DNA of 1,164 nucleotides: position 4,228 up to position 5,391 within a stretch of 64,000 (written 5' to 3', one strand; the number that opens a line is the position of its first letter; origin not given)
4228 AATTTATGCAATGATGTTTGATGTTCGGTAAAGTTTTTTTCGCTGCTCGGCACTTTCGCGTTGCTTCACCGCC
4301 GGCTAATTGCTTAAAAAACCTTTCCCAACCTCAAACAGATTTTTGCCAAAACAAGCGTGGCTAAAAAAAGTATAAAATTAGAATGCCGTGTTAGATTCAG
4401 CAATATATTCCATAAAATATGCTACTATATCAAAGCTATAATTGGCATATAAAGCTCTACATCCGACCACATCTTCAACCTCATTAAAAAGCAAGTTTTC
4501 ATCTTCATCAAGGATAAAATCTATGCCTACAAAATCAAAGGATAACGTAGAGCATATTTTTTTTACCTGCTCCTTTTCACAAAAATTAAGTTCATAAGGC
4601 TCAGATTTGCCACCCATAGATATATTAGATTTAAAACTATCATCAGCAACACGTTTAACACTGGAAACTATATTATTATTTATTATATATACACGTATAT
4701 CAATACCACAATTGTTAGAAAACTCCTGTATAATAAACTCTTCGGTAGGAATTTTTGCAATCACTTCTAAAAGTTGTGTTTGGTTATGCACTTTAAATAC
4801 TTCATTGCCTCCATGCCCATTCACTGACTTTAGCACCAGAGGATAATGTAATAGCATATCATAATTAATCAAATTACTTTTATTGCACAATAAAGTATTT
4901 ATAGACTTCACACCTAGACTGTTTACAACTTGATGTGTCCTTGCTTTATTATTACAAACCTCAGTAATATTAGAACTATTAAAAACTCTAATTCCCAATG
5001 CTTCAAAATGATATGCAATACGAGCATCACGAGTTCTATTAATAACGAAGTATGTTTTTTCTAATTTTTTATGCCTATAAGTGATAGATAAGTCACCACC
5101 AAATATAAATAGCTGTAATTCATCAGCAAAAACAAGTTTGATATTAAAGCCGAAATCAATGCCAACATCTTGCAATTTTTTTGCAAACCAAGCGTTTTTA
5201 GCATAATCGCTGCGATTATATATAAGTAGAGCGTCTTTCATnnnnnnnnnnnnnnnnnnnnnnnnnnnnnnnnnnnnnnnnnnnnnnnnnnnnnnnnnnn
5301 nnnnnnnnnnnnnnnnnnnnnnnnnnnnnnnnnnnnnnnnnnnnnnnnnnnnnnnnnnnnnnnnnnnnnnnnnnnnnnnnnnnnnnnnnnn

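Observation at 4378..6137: Orphan, translationally coupled pair of RimK-type ATP-grasp ligases on an A+T-rich islet next to ugd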

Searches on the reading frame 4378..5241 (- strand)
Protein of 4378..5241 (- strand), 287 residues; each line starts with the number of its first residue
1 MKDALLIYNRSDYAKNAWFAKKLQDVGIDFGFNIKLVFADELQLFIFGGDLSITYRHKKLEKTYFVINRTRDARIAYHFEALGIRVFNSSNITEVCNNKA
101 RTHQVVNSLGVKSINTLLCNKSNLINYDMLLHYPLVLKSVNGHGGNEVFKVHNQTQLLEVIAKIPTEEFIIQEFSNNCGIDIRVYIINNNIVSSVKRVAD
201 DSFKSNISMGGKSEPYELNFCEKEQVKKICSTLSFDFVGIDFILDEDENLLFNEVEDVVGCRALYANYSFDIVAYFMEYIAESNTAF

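Call 4: search_protein_families(library=pfam, proteins=[window:4378-5241:-], max_evalue=0.01)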
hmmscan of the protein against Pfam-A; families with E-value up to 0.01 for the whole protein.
window:4378-5241:- (287 aa): 5 families
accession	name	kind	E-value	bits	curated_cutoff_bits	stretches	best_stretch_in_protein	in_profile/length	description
PF08443.16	RimK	-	2.3e-25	89.8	21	1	97-280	2-188/188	RimK-like ATP-grasp domain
PF02955.21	GSH-S_ATP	-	9.2e-13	48.4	23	1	115-244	14-153/175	Prokaryotic glutathione synthetase, ATP-grasp domain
PF02655.19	ATP-grasp_3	-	2.7e-06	28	23.2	1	96-249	1-148/160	ATP-grasp domain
PF05770.16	Ins134_P3_kin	-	0.0012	18.8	23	1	130-203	30-100/201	Inositol 1,3,4-trisphosphate 5/6-kinase ATP-grasp domain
PF07478.18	Dala_Dala_lig_C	-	0.0014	18.6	24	0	127-258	31-175/204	D-ala D-ala ligase C-terminus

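Call 5: search_protein_families(library=ncbifam, proteins=[window:4378-5241:-], max_evalue=0.01)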
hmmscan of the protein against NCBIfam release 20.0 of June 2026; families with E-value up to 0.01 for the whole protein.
window:4378-5241:- (287 aa): 28 families (the best 25 are shown)
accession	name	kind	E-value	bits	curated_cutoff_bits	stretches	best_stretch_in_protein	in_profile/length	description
TIGR00768.1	rimK_fam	subfamily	1.5e-38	132.8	143.4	1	57-280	42-276/276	RimK family alpha-L-glutamate ligase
TIGR02144.1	LysX_arch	equivalog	3.5e-25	88.7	275.6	1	68-283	57-278/281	lysine biosynthesis protein LysX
NF040720.1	MptN_Meth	equivalog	1.2e-24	86.9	350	1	78-280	81-290/291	tetrahydromethanopterin:alpha-L-glutamate ligase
NF007764.0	PRK10446.1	equivalog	2.6e-16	59.8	331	1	20-284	15-290/300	30S ribosomal protein S6--L-glutamate ligase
NF003573.0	PRK05246.1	equivalog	5.5e-16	58.2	272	1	82-282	108-311/316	glutathione synthase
TIGR01380.1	glut_syn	equivalog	1.9e-12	46.9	299.05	1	80-281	105-309/312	glutathione synthase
NF009110.0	PRK12458.1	subfamily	8e-11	41.5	408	1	86-245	123-295/349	glutathione synthetase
TIGR04443.1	F420_CofF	equivalog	8.6e-11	41.4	300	1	85-258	79-257/283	coenzyme gamma-F420-2:alpha-L-glutamate ligase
NF009402.0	PRK12767.1-1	equivalog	2.2e-10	39.9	218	1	79-176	95-194/329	carbamoyl phosphate synthase-like protein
NF009403.0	PRK12767.1-2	equivalog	2.8e-08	33.4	286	1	85-197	93-207/342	carbamoyl phosphate synthase-like protein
NF053643.1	Ddl_archaea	equivalog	5e-08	32.3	500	1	89-247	97-259/367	putative pseudomurein biosynthesis ATP-grasp protein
TIGR02068.2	cya_phycin_syn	equivalog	6.1e-08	31.1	850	1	93-199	208-316/862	cyanophycin synthetase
NF009405.0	PRK12767.1-4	equivalog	2.8e-07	29.9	390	1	75-198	88-209/320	carbamoyl phosphate synthase-like protein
NF000091.3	D_ala_D_ser_VanG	exception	1.6e-06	27.2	495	1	82-262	118-316/344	D-alanine--D-serine ligase VanG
NF002378.0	PRK01372.1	subfamily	2.1e-05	23.4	243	1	80-202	81-204/305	D-alanine--D-alanine ligase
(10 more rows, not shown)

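Call 8: find_homologous_proteins(query=window:4378-5241:-, max_evalue=0.00001)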
Query window:4378-5241:- (287 aa): 1061 proteins with E <= 0.00001 among 1394 candidates; the best 120 are listed.
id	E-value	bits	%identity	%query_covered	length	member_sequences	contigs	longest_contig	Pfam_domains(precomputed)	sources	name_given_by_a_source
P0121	2.9e-186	635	100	100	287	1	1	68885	PF02955.22,PF08443.17,PF02655.20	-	-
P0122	6.5e-102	359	57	99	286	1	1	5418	PF02955.22,PF08443.17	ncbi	-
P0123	7.2e-92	326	55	98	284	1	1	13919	PF02955.22,PF08443.17,PF02655.20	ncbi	-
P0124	3.5e-89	317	53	97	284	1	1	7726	PF18030.8,PF02955.22,PF08443.17,PF05770.17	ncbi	-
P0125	3.6e-89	317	54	97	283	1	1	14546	PF02955.22,PF08443.17,PF05770.17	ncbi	-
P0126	2.6e-88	314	52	98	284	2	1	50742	PF02955.22,PF08443.17,PF02655.20,PF07478.19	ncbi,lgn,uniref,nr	ncbi:ATP-grasp domain-containing protein [Clostridium thermarum]|uniref:ATP-grasp domain-containing 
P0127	3.8e-87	310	49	99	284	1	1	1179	PF02955.22,PF08443.17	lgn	-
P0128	1.4e-86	308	51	98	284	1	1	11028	PF02955.22,PF08443.17,PF02655.20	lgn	-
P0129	5.4e-86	306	51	98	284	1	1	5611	PF02955.22,PF08443.17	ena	-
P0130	2.3e-85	304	49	99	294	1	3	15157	PF02955.22,PF08443.17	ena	-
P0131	3.2e-85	304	51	98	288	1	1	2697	PF02955.22,PF08443.17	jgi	jgi:gamma-F420-2:alpha-L-glutamate ligase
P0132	1.1e-83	299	51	98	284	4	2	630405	PF02955.22,PF08443.17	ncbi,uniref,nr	ncbi:ATP-grasp domain-containing protein [Bacillus andreraoultii]|uniref:ATP-grasp domain-containing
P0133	1.8e-82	295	48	98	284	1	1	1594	PF02955.22,PF08443.17,PF02655.20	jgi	jgi:gamma-F420-2:alpha-L-glutamate ligase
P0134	5.6e-82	293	50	98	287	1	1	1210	PF02955.22,PF08443.17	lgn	-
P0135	8.6e-82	293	50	98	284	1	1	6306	PF02955.22,PF08443.17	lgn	-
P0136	1.5e-80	289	50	97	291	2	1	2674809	PF02955.22,PF08443.17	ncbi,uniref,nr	ncbi:ATP-grasp domain-containing protein [Caldicellulosiruptor acetigenus]|uniref:Alpha-L-glutamate 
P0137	2.6e-80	288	48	98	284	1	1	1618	PF02955.22,PF08443.17,PF02655.20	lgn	-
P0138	3.5e-80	287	49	98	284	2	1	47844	PF02955.22,PF08443.17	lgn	-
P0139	1.7e-79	285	49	98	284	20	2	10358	PF02955.22,PF08443.17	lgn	-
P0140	2.3e-78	281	44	98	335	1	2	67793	PF02955.22,PF08443.17,PF07478.19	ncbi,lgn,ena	-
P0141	5.2e-78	280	49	100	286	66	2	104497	PF02955.22,PF08443.17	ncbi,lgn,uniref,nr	ncbi:RimK family alpha-L-glutamate ligase [Caldibacillus sp. 210928-DFI.2.22]|uniref:ATP-grasp domai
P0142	6.7e-78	280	47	99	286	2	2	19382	PF02955.22,PF08443.17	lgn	-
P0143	1.1e-77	279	45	99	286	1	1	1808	PF02955.22,PF08443.17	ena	-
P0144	1.1e-77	279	47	98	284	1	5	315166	PF02955.22,PF08443.17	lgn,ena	-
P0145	1.9e-77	278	49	97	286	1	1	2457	PF02955.22,PF08443.17,PF02655.20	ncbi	-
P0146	3.5e-77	277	45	98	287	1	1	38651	PF02955.22,PF08443.17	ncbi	-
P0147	7.3e-77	276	48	98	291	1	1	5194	PF02955.22,PF08443.17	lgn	-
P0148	4.8e-76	274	44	98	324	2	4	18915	PF02955.22,PF08443.17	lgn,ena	-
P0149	8.2e-76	273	51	98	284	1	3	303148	PF02955.22,PF08443.17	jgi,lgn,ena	-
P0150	1.2e-75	272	44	99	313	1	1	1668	PF02955.22,PF08443.17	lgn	-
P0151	2.0e-75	272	45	99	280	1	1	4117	PF02955.22,PF08443.17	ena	-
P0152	2.3e-75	272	44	98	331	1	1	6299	PF02955.22,PF08443.17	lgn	-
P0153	4.1e-75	271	48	98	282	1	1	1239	PF02955.22,PF08443.17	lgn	-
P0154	4.9e-75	270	44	99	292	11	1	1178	PF02955.22,PF08443.17,PF02655.20,PF05770.17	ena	-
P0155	9.5e-75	270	47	98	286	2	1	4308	PF02955.22,PF08443.17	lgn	-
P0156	1.9e-74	269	46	98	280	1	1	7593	PF02955.22,PF08443.17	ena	-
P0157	2.0e-74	268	46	99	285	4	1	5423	PF02955.22,PF08443.17,PF02655.20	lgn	-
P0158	2.0e-74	268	47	99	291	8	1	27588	PF02955.22,PF08443.17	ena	-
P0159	7.5e-74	267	50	76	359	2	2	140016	PF02955.22,PF08443.17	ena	-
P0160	7.5e-74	267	45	98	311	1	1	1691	PF02955.22,PF08443.17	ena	-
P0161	8.9e-74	266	45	98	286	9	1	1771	PF02955.22,PF08443.17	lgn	-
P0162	9.7e-74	266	50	76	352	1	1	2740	PF02955.22,PF08443.17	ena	-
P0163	9.7e-74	266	45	99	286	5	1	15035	PF02955.22,PF08443.17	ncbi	-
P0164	1.1e-73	266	45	98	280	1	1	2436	PF02955.22,PF08443.17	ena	-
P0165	1.5e-73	266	41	98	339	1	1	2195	PF02955.22,PF08443.17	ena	-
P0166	2.0e-73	265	45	98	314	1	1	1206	PF02955.22,PF08443.17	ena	-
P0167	2.6e-73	265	46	99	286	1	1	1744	PF02955.22,PF08443.17,PF02655.20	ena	-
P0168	2.8e-73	265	50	76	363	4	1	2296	PF02955.22,PF08443.17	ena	-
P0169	3.2e-73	264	45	98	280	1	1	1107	PF02955.22,PF08443.17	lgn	-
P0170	3.2e-73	264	51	75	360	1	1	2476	PF02955.22,PF08443.17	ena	-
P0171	3.9e-73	264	45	98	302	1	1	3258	PF02955.22,PF08443.17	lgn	-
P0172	5.3e-73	264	50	76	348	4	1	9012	PF02955.22,PF08443.17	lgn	-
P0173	6.4e-73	264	47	98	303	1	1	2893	PF02955.22,PF08443.17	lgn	-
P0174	9.0e-73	263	46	99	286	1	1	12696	PF02955.22,PF08443.17,PF02655.20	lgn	-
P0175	1.3e-72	262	43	98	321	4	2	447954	PF02955.22,PF08443.17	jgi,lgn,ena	-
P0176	2.8e-72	261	40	97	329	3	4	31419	PF02955.22,PF08443.17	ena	-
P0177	3.0e-72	261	43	99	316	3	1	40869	PF02955.22,PF08443.17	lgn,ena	-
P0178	4.6e-72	261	44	96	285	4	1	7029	PF02955.22,PF08443.17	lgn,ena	-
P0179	1.6e-71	259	49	76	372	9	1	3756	PF02955.22,PF08443.17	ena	-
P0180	1.6e-71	259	42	98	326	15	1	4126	PF02955.22,PF08443.17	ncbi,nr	ncbi:MAG: hypothetical protein U0L26_09960 [Cellulosilyticum sp.]|nr:hypothetical protein [Cellulosi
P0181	1.7e-71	259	39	98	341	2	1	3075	PF02955.22,PF08443.17,PF02655.20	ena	-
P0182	2.1e-71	259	42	99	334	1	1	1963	PF02955.22,PF08443.17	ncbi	-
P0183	3.8e-71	258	46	98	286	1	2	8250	PF02955.22,PF08443.17,PF02655.20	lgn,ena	-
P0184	4.2e-71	258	44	97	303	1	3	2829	PF02955.22,PF08443.17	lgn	-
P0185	4.4e-71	257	47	99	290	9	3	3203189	PF02955.22,PF08443.17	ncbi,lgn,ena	-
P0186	5.5e-71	257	44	98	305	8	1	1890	PF02955.22,PF08443.17,PF02655.20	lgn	-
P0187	7.3e-71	257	43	98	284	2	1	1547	PF02955.22,PF08443.17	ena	-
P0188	8.1e-71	257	46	98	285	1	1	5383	PF02955.22,PF08443.17,PF02655.20,PF07478.19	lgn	-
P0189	8.7e-71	257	46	98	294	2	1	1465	PF02955.22,PF08443.17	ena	-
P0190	1.6e-70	256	44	98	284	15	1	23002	PF02955.22,PF08443.17,PF02655.20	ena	-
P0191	1.7e-70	256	46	98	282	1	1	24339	PF02955.22,PF08443.17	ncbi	-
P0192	2.4e-70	255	44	98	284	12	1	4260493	PF02955.22,PF08443.17,PF02655.20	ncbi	ncbi:ATP-grasp domain-containing protein [Gracilibacillus sp. Marseille-QA3620]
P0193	2.6e-70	255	44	98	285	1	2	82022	PF02955.22,PF08443.17,PF02655.20,PF07478.19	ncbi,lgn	-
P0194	4.6e-70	254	41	98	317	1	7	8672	PF02955.22,PF08443.17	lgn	-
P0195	1.5e-69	252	45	99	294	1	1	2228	PF02955.22,PF08443.17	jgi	-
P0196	2.1e-69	252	47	98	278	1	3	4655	PF02955.22,PF08443.17,PF02655.20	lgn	-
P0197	7.4e-69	250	44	98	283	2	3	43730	PF02955.22,PF08443.17,PF02655.20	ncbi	ncbi:ATP-grasp domain-containing protein [Pradoshia sp.]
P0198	1.1e-68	250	43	99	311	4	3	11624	PF02955.22,PF08443.17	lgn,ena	-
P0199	2.4e-68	249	40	98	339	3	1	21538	PF02955.22,PF08443.17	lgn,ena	-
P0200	8.4e-68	247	40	98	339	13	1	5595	PF02955.22,PF08443.17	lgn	-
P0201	2.2e-67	245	42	98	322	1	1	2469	PF02955.22,PF08443.17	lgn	-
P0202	2.4e-67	245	39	100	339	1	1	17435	PF02955.22,PF08443.17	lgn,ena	-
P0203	4.2e-67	244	41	98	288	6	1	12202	PF02955.22,PF08443.17,PF02655.20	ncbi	ncbi:MAG: RimK family alpha-L-glutamate ligase [Cellulosilyticaceae bacterium]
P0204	5.8e-67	244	41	97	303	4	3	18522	PF02955.22,PF08443.17,PF02655.20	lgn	-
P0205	8.6e-67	243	43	98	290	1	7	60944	PF02955.22,PF08443.17,PF02655.20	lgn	-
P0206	2.7e-66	242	43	96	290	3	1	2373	PF02955.22,PF08443.17,PF02655.20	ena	-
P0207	3.4e-66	241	43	98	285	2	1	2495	PF02955.22,PF08443.17,PF02655.20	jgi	-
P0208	5.0e-66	241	41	99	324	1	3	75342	PF02955.22,PF08443.17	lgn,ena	-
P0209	3.3e-65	238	44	98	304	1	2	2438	PF02955.22,PF08443.17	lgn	-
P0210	4.4e-65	238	41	96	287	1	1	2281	PF02955.22,PF08443.17,PF02655.20,PF07478.19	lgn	-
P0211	6.5e-65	237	44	98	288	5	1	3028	PF08443.17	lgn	-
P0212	1.9e-64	236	43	98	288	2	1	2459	PF02955.22,PF08443.17,PF02655.20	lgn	-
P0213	2.0e-64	236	41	100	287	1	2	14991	PF02955.22,PF08443.17,PF02655.20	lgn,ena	-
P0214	2.4e-64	235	42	97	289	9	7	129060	PF02955.22,PF08443.17,PF02655.20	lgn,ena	-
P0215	3.9e-64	235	40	98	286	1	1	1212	PF02955.22,PF08443.17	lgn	-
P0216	5.2e-64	234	42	98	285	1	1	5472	PF02955.22,PF08443.17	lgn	-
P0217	1.2e-63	233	42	99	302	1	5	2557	PF02955.22,PF08443.17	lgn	-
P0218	1.3e-63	233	43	98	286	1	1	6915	PF02955.22,PF08443.17,PF02655.20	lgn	-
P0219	3.1e-63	232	41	98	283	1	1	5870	PF02955.22,PF08443.17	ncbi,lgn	-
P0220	7.4e-63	231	39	98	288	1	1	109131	PF02955.22,PF08443.17,PF07478.19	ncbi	ncbi:MAG: ATP-grasp domain-containing protein [Cellulosilyticaceae bacterium]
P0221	1.4e-61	226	42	99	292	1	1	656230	PF02955.22,PF08443.17,PF02655.20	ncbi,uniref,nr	ncbi:ATP-grasp domain-containing protein [Salirhabdus sp. Marseille-P4669]|uniref:ATP-grasp domain-c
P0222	1.8e-61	226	42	99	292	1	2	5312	PF02955.22,PF08443.17,PF02655.20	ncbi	-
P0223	2.1e-61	226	42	98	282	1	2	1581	PF02955.22,PF08443.17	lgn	-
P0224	2.4e-61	226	41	99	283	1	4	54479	PF02955.22,PF08443.17,PF02655.20,PF05770.17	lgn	-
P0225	3.1e-61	225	41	97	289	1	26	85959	PF02955.22,PF08443.17,PF02655.20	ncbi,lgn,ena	-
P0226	5.2e-61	224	41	99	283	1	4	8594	PF02955.22,PF08443.17,PF02655.20,PF05770.17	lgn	-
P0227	1.2e-60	223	44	98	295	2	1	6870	PF02955.22,PF08443.17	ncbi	ncbi:MAG: hypothetical protein R3Y29_05380 [bacterium]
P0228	1.6e-60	223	40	98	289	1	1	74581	PF02955.22,PF08443.17,PF02655.20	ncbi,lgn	-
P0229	4.1e-60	221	40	98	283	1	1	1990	PF02955.22,PF08443.17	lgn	-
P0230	4.9e-60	221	38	97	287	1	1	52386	PF02955.22,PF08443.17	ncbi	ncbi:MAG: ATP-grasp domain-containing protein [Cellulosilyticaceae bacterium]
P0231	3.0e-59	219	38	98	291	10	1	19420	PF02955.22,PF08443.17,PF02655.20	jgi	-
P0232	1.5e-58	216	38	98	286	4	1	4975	PF02955.22,PF08443.17,PF02655.20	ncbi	ncbi:MAG: ATP-grasp domain-containing protein [Niameybacter sp.]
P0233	1.9e-58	216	39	98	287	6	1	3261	PF02955.22,PF08443.17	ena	-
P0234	2.8e-58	216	37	99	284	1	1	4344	PF02955.22,PF08443.17,PF02655.20,PF07478.19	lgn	-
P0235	4.9e-58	215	40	97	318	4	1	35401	PF02955.22,PF08443.17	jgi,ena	-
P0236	5.1e-58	215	37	98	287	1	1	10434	PF02955.22,PF08443.17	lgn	-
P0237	6.7e-58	214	37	98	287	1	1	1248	PF02955.22,PF08443.17,PF02655.20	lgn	-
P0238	2.3e-57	212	38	97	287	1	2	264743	PF02955.22,PF08443.17,PF02655.20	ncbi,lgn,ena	-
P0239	5.1e-57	211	40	99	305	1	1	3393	PF08443.17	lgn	-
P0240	6.4e-57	211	38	97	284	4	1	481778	PF02955.22,PF08443.17,PF02655.20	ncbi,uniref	ncbi:RimK family alpha-L-glutamate ligase [Gottfriedia sp. NPDC056225]|uniref:ATP-grasp domain-conta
